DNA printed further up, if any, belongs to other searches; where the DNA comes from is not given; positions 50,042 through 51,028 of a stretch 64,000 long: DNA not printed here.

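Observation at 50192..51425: Overlapping HD (YfbR-like) phosphohydrolase + DUF429 (RNase H-like) gene pair as islet cargo: candidate defence or anti-defence module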

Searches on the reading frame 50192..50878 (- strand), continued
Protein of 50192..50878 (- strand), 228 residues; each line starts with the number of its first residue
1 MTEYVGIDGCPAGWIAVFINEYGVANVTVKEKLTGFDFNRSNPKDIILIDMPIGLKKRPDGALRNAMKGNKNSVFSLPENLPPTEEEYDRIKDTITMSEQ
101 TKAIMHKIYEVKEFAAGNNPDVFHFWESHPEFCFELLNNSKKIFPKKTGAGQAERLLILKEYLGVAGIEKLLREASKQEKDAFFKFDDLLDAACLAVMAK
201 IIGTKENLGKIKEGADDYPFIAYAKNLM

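Call 27: find_related_loci(query=window:50192-50878:-, collection=viral_contigs, flank=5000)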
Query window:50192-50878:- (228 aa) in viral_contigs; peptide patterns used: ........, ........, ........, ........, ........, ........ (x = any residue, [..] = any of these).
15 stretches matched a pattern, but none encodes a relative of the query by tblastn (E <= 1e-3).

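Call 37: search_dna_similar(query=window:50192-50878:-, collection=phages, mode=protein, max_rows=30, max_evalue=0.001)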
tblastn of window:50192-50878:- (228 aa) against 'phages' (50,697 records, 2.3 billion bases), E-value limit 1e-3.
Records with a match: 1; places in all: 1; records where one place covers at least 80% of the query: 0.
Best place of each record, by identity: <60% 1.
By first word of the organism name: Bacteriophage 1.
By host as written in the record: - 1.
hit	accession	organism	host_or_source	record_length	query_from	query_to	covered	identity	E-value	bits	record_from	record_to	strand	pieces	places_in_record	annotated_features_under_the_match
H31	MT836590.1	Bacteriophage sp.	human fecal samples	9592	5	152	65%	29.2%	1e-6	55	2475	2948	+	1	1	record has no annotation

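Call 65: predict_structure(alignment_id=A1)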
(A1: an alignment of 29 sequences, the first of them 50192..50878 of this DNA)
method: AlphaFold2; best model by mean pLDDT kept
length: 228 residues; sequences in the alignment: 29
mean_pLDDT: 85.3   pTM: 0.87
mean pLDDT of the five models: 85.3, 84.4, 84.2, 84.2, 84.0
residues with pLDDT >= 90: 116; 70-90: 81; 50-70: 22; < 50: 9
segments of 3 or more residues with pLDDT < 50: 212-215, 226-228
pLDDT, mean of each block of 10 residues (from residue 1): 93 96 95 88 87 75 86 82 90 86 89 78 82 92 92 97 97 92 92 96 69 52 48
secondary structure, 60 per line:
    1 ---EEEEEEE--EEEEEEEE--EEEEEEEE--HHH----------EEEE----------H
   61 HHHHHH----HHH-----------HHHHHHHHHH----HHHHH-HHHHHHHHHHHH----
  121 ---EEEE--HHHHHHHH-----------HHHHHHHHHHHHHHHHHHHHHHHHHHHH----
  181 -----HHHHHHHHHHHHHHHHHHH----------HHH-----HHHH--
elements in order: E4-10 E13-20 E23-30 E46-49 H60-66 H85-94 H99-103 H105-116 E124-127 H130-137 H149-176 H186-204 H223-226

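Call 71: fold_search(model_id=the predicted structure, library=pdb)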
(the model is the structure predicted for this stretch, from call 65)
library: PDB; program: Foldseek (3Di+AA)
matches with E <= 10: 266; with E <= 0.001: 0
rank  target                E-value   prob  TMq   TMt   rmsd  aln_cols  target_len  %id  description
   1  7xhj_A                1.9e-01  0.60  0.35  0.48   7.4       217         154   10  Crystal structure of RuvC from Deinococcus radiodurans (released 2022-07-06)
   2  4ld0_B                2.3e-01  0.35  0.32  0.44  13.6       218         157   12  T. thermophilus RuvC in complex with Holliday junction substrate (released 2013-09-04)
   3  8cbb_C                2.9e-01  0.06  0.13  0.10  15.4       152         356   14  Structure of homodimeric luciferase from Enhygromyxa salina (released 2024-02-07)
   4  8cbb_B                3.1e-01  0.06  0.12  0.10  15.5       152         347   14  Structure of homodimeric luciferase from Enhygromyxa salina (released 2024-02-07)
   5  9ii8_A                3.4e-01  0.16  0.27  0.09  14.8       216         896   13  Crystal structure of Staphylococcus aureus DinG protein in complex with ssDNA (released 2025-06-25)
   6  8wt6_C                3.4e-01  0.07  0.18  0.14  22.2       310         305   12  Cryo-EM structure of the IS621 recombinase in complex with bridge RNA, donor DNA, and target DNA in the pre-strand exc (released 2024-06-26)
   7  1vhx_B                5.1e-01  0.10  0.16  0.22  15.4       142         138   10  Crystal structure of Putative Holliday junction resolvase (released 2003-12-30)
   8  8wt9_D                5.1e-01  0.06  0.18  0.14  22.6       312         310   12  Cryo-EM structure of the IS621 recombinase in complex with bridge RNA, donor DNA, and target DNA in the post-strand ex (released 2024-06-26)
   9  8cbb_D                5.1e-01  0.04  0.12  0.10  15.5       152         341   14  Structure of homodimeric luciferase from Enhygromyxa salina (released 2024-02-07)
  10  1sfe                  6.1e-01  0.06  0.15  0.20  16.5       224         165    7  ADA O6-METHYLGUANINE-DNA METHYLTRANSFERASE FROM ESCHERICHIA COLI (released 1996-12-23)
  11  8cbb_A                6.1e-01  0.04  0.12  0.10  15.5       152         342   14  Structure of homodimeric luciferase from Enhygromyxa salina (released 2024-02-07)
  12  8wt6_A                6.5e-01  0.05  0.19  0.14  22.6       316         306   11  Cryo-EM structure of the IS621 recombinase in complex with bridge RNA, donor DNA, and target DNA in the pre-strand exc (released 2024-06-26)
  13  1vhx_A                8.2e-01  0.08  0.15  0.22  15.1       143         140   15  Crystal structure of Putative Holliday junction resolvase (released 2003-12-30)
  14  7ess_B                9.2e-01  0.08  0.16  0.22  15.3       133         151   13  Structure-guided studies of the Holliday junction resolvase RuvX provide novel insights into ATP-stimulated cleavage o (released 2021-05-26)
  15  9gai_D                9.2e-01  0.06  0.21  0.19  17.8       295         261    9  3-methylbenzoyl-CoA reductase from Thauera chlorobenzoica (MbdONPQ) (released 2026-02-18)
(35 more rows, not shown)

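Call 96: search_dna_similar(query=window:50192-50878:-, collection=plasmids, mode=protein, max_rows=25, max_evalue=0.00001)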
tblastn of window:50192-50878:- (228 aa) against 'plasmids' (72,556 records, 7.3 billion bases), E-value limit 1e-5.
Records with a match: 10; places in all: 10; records where one place covers at least 80% of the query: 0.
Best place of each record, by identity: <60% 10.
By first word of the organism name: Haladaptatus 2; Natrinema 1; Haloterrigena 1; Haloarcula 1; Comamonadaceae 1; Natronococcus 1; Haloferax 1; Natronosalvus 1; Natronorubrum 1.
By predicted mobility (MOB-suite, as given by PLSDB): non-mobilizable 10.
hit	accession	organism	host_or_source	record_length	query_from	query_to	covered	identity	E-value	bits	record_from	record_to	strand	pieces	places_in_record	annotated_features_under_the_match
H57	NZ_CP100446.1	Natrinema caseinilyticum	marine sediment,sediment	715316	5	178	76%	31.7%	6e-13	75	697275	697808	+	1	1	DUF429 domain-containing protein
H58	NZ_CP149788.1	Haloterrigena sp. KLK7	cell culture,salt lake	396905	4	160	69%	34.5%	9e-15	80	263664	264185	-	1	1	DUF429 domain-containing protein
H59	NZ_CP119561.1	Haloarcula halophila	cell culture,sediment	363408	5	163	70%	33.1%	3e-13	75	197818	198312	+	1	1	DUF429 domain-containing protein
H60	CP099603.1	Comamonadaceae bacterium OTU4NAUVB1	Arabidopsis thaliana,pure culture,leaf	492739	1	162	71%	31.3%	4e-11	69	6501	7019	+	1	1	DUF429 domain-containing protein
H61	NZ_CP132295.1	Natronococcus sp. AD-5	cell culture,sediment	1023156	1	161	71%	29.7%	2e-9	64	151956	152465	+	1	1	record has no annotation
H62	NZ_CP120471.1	Haladaptatus sp. DYSN1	cell culture,sediment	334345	5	165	71%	29.7%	3e-7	58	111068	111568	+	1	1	DUF429 domain-containing protein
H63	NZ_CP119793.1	Haladaptatus sp. QDMS2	cell culture,sediment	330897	5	165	71%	29.7%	6e-9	63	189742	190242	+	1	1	DUF429 domain-containing protein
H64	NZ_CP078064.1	Haloferax larsenii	Cell culture,Salt Lake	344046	1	161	71%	29.6%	3e-8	61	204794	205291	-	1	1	DUF429 domain-containing protein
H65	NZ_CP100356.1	Natronosalvus rutilus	cell culture,sediment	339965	4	163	70%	28.0%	3e-8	61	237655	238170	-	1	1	DUF429 domain-containing protein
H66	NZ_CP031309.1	Natronorubrum bangense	Cell culture,The Bange salt-alkaline ...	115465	1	160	70%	25.3%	2e-6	55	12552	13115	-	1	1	DUF429 domain-containing protein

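Call 105: find_encoding_contigs(protein=P0010, flank=6000, max_places=4)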
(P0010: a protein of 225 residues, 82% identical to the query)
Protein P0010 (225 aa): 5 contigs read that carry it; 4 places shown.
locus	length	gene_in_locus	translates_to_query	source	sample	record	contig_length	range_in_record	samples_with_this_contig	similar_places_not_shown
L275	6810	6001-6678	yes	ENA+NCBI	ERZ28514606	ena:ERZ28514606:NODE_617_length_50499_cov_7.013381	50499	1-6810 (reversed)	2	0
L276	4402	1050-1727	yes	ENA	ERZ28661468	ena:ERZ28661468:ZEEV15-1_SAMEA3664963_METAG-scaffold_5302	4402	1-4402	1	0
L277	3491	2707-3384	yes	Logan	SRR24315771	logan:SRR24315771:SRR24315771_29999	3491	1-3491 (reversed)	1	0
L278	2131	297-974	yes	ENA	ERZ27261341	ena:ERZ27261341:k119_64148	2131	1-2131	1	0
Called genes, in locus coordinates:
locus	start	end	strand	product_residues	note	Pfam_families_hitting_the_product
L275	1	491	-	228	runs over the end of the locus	PF10691:DUF2497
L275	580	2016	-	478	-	PF02321:OEP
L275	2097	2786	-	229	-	PF01135:PCMT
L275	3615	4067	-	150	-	PF07179:SseB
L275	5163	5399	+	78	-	-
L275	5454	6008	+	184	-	-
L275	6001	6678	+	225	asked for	PF04250:DUF429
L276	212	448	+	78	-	-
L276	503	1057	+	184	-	-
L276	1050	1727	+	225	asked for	PF04250:DUF429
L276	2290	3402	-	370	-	PF13356:Arm-DNA-bind_3, PF14659:Phage_int_SAM_3, PF00589:Phage_integrase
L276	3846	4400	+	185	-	?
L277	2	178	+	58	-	?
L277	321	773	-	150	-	PF07179:SseB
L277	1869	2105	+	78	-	-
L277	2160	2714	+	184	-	-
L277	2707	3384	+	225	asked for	PF04250:DUF429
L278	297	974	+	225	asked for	PF04250:DUF429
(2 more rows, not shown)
